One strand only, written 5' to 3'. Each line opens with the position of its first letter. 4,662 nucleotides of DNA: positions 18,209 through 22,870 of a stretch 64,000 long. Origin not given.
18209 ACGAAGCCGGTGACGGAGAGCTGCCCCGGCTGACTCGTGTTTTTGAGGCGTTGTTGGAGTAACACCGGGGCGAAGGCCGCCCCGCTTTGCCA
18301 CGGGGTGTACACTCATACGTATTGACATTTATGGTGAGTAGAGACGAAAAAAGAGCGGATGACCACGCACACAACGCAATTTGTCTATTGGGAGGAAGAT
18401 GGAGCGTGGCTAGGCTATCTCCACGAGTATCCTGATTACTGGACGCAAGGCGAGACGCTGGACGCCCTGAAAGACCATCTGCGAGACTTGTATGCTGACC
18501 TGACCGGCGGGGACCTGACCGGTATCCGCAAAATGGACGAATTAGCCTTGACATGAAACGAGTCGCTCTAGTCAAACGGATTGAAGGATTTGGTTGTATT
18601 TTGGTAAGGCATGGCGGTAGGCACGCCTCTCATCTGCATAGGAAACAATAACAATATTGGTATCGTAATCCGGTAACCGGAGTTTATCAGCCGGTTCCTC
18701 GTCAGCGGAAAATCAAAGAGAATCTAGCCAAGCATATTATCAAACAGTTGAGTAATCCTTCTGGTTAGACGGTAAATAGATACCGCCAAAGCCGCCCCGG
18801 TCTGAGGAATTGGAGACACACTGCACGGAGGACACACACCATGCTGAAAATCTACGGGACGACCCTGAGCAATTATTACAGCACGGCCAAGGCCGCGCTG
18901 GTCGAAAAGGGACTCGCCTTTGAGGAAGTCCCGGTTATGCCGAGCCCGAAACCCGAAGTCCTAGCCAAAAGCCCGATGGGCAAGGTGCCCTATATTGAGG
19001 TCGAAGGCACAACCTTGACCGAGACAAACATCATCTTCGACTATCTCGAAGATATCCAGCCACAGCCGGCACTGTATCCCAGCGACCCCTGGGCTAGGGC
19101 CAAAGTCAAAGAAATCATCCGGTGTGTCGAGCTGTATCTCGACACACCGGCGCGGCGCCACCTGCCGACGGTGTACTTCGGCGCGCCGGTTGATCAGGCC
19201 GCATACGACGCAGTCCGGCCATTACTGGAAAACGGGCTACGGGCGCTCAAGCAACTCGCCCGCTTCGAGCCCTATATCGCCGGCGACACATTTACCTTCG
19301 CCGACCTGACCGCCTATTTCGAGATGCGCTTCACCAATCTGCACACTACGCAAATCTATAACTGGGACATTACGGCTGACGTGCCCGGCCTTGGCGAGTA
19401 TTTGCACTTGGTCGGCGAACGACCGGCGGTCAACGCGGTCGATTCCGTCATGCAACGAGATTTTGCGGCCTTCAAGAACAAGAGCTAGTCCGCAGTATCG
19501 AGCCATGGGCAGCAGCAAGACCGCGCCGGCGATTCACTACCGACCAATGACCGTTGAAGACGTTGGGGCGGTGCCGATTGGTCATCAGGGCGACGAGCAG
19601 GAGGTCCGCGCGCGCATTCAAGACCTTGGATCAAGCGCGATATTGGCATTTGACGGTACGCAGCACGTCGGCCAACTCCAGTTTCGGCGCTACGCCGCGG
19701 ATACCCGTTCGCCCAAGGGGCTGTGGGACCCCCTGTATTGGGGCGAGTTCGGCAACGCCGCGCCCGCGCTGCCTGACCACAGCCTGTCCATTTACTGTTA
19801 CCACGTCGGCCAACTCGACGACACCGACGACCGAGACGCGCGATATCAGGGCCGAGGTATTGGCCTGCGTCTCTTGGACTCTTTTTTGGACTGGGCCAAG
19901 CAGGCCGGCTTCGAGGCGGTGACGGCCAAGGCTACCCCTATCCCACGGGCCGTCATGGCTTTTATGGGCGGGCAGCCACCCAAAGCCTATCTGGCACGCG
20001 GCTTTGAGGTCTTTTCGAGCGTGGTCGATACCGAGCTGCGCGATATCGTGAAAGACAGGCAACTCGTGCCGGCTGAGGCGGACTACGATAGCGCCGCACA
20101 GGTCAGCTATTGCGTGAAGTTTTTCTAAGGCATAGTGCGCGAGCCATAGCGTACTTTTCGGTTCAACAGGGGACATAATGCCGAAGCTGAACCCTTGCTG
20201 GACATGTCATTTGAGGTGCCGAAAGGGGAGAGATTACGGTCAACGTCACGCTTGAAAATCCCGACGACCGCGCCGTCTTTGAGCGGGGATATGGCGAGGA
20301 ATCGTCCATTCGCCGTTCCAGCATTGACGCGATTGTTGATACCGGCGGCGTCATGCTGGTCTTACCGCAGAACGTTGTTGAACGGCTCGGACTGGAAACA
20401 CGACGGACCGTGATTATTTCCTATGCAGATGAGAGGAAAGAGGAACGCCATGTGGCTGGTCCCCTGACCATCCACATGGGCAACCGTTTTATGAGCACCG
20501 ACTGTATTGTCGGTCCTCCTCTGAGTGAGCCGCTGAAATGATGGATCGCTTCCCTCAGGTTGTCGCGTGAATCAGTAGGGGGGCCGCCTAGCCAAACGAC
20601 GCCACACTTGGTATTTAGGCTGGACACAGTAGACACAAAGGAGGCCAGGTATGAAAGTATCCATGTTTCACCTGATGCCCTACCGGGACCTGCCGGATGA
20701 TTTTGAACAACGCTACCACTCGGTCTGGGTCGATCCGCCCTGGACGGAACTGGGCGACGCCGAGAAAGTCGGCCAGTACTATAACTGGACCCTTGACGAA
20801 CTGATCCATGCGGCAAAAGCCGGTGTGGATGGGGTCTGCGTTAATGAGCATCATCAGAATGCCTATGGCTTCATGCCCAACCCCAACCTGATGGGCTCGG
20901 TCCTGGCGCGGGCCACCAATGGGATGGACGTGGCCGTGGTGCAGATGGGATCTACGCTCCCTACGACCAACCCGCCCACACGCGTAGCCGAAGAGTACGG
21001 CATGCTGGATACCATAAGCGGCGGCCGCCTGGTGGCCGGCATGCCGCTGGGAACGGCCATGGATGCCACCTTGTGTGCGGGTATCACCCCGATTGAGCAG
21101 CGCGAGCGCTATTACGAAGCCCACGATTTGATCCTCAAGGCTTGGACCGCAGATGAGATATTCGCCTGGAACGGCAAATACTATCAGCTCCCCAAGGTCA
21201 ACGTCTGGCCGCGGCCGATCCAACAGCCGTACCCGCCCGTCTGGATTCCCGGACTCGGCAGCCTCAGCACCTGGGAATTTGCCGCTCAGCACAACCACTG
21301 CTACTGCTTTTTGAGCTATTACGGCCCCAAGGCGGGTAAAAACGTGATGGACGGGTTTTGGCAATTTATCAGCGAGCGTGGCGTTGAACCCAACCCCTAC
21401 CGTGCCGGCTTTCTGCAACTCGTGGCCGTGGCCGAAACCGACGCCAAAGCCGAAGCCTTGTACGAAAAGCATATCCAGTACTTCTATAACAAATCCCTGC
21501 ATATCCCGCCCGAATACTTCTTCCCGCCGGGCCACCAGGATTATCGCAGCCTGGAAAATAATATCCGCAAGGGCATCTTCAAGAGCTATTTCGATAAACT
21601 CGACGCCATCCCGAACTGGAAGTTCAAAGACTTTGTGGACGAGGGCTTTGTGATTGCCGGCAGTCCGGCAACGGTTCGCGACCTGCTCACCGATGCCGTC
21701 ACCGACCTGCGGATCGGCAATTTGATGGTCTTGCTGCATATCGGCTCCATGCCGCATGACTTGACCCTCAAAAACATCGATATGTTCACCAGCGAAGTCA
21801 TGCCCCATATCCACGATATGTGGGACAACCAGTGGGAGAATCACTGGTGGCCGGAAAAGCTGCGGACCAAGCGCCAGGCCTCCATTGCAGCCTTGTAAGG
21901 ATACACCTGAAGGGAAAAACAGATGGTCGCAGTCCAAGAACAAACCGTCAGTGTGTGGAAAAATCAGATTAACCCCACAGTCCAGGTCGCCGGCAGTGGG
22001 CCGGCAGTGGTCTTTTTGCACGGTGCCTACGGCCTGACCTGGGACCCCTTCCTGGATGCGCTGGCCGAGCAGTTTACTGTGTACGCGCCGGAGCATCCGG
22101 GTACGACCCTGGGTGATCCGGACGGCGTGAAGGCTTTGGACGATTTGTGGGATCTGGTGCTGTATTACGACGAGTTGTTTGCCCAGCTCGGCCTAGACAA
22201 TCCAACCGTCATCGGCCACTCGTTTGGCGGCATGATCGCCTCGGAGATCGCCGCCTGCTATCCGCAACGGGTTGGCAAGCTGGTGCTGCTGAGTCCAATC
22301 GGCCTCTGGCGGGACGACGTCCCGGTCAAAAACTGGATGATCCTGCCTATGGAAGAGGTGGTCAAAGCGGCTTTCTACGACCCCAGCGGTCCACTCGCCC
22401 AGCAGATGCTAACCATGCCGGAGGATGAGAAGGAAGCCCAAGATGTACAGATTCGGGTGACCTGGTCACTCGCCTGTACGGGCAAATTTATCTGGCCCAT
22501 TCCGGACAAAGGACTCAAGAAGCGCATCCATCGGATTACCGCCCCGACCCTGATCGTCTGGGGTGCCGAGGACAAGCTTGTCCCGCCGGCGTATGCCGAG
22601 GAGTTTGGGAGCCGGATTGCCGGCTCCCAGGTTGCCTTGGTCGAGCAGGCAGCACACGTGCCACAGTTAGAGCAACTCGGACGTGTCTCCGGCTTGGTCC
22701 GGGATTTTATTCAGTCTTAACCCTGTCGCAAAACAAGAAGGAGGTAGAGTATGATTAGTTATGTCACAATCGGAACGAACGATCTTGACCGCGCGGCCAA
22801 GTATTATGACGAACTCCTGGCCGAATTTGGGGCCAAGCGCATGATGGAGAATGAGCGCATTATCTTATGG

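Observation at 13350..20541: Five interrupted toxin or protease genes within ~7 kb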

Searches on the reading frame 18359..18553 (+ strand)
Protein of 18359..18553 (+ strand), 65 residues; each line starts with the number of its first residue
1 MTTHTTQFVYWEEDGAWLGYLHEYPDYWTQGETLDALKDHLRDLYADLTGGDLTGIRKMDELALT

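Call 8: search_protein_families(library=pfam, max_evalue=0.01, proteins=[window:18359-18553:+])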
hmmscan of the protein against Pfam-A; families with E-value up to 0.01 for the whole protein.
seq(65 aa): 0 families

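Call 37: search_protein_families(library=ncbifam, max_evalue=0.01, proteins=[window:18359-18553:+])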
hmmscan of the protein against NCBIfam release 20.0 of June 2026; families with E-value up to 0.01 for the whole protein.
seq(65 aa): 0 families

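Call 58: search_protein_families(library=padloc, max_evalue=0.001, proteins=[window:18359-18553:+])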
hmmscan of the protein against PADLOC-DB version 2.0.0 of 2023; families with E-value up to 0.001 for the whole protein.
seq(65 aa): 0 families

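Call 75: search_solved_structures(query=window:18359-18553:+, max_evalue=1, show_alignments=1)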
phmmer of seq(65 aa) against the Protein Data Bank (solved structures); distinct sequences matched with E-value up to 1: 8.
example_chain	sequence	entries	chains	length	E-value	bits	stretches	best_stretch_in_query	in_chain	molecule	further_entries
1l5a_A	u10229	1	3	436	0.082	16.4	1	4-44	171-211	amide synthase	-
9v0q_A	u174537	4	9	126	0.31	14.5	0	14-34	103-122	CNR2056 Heavy Chain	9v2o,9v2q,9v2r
7uza_H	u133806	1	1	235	0.48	13.9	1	4-35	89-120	HSW-1 Fab heavy chain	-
5ng7_A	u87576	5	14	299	0.7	13.4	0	14-53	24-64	epoxide hydrolase | Alpha/beta epoxide hydrolase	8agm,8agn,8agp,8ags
7sr4_A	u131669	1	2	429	0.89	13.1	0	3-45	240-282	Protein E7 peptide,Beta-2-microglobulin,MHC class I antigen chimera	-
7sr0_A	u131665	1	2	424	0.91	13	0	3-45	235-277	Protein E7 peptide,Beta-2-microglobulin,MHC class I antigen chimera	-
7vad_H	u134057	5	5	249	0.92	13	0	16-36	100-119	Fab heavy chain from antibody IgG clone number YN69202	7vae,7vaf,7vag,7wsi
7sr3_A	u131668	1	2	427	0.93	13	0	3-45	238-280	Protein E7 peptide,Beta-2-microglobulin,MHC class I antigen chimera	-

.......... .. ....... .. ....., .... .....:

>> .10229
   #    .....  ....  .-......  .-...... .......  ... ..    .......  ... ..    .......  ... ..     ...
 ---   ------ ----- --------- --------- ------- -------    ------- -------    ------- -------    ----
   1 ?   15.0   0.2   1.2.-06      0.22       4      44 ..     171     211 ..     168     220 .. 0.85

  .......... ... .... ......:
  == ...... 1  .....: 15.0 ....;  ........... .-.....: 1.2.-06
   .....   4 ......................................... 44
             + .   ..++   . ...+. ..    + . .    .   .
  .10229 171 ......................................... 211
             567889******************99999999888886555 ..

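Call 77: search_protein_families(library=pfam, max_evalue=1, proteins=[window:18359-18553:+])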
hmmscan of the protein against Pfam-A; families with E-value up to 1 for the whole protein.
seq(65 aa): 1 family
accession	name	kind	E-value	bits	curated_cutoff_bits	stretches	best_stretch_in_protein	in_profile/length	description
PF21748.3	UPF0150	-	0.043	14.2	27.3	1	8-43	12-47/64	UPF0150-like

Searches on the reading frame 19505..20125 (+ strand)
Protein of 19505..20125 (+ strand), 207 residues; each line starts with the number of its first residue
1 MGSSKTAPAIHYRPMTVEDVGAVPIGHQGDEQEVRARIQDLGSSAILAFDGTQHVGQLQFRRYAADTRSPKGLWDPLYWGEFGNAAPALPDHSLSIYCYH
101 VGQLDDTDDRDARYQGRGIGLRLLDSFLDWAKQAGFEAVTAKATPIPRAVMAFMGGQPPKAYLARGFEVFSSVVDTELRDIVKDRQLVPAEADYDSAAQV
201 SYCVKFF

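Call 37: search_protein_families(library=ncbifam, max_evalue=0.01, proteins=[window:19505-20125:+])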
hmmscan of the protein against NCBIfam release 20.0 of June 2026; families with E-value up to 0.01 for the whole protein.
seq(207 aa): 0 families

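Call 38: search_protein_families(library=pfam, max_evalue=0.01, proteins=[window:19505-20125:+])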
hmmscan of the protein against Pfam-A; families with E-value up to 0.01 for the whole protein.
seq(207 aa): 2 families
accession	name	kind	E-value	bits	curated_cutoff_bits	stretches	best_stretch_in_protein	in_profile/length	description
PF00583.31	Acetyltransf_1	-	0.00014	22.6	20.7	1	111-142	68-99/116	Acetyltransferase (GNAT) family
PF13673.13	Acetyltransf_10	-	0.0056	17.1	23.6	0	112-145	61-96/128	Acetyltransferase (GNAT) domain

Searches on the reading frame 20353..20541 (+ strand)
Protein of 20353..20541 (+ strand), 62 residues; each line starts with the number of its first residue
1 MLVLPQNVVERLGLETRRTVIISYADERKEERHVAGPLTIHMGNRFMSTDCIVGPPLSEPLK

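Call 14: find_encoding_contigs(protein=window:20353-20541:+, flank=10000, max_places=10)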
Protein window:20353-20541:+ (62 aa): 1 contig read that carries it; 1 place shown.
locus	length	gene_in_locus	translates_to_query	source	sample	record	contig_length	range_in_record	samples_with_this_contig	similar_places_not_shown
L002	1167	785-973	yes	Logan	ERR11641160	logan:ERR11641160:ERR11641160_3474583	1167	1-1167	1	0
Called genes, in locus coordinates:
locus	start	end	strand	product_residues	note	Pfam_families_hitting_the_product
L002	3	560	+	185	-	?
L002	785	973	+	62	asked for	-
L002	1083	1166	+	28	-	?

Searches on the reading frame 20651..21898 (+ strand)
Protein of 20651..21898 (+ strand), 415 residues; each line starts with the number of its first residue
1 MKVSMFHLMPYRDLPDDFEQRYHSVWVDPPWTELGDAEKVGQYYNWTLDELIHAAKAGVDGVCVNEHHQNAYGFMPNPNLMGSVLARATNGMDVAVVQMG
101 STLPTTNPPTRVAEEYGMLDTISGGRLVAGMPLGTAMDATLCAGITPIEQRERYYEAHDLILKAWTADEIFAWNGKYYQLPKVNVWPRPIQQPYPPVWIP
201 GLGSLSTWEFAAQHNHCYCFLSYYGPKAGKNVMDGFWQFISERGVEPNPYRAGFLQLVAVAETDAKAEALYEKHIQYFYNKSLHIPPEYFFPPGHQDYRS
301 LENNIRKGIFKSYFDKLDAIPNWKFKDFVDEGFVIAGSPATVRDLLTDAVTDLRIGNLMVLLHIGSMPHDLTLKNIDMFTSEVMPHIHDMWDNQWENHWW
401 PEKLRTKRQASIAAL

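Call 11: find_encoding_contigs(protein=window:20651-21898:+, flank=10000, max_places=10)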
Protein window:20651-21898:+ (415 aa): no gene with exactly this product is on record in the collection.

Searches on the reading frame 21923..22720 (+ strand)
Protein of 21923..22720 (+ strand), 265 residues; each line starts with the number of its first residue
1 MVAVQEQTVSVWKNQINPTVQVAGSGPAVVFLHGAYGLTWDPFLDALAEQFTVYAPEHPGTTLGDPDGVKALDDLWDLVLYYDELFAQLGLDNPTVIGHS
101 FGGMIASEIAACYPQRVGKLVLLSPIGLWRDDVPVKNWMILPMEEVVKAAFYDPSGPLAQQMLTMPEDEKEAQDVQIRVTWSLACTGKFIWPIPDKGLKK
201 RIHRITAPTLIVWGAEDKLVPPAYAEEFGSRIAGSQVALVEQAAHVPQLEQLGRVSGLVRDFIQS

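Call 13: find_encoding_contigs(protein=window:21923-22720:+, flank=10000, max_places=10)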
Protein window:21923-22720:+ (265 aa): no gene with exactly this product is on record in the collection.
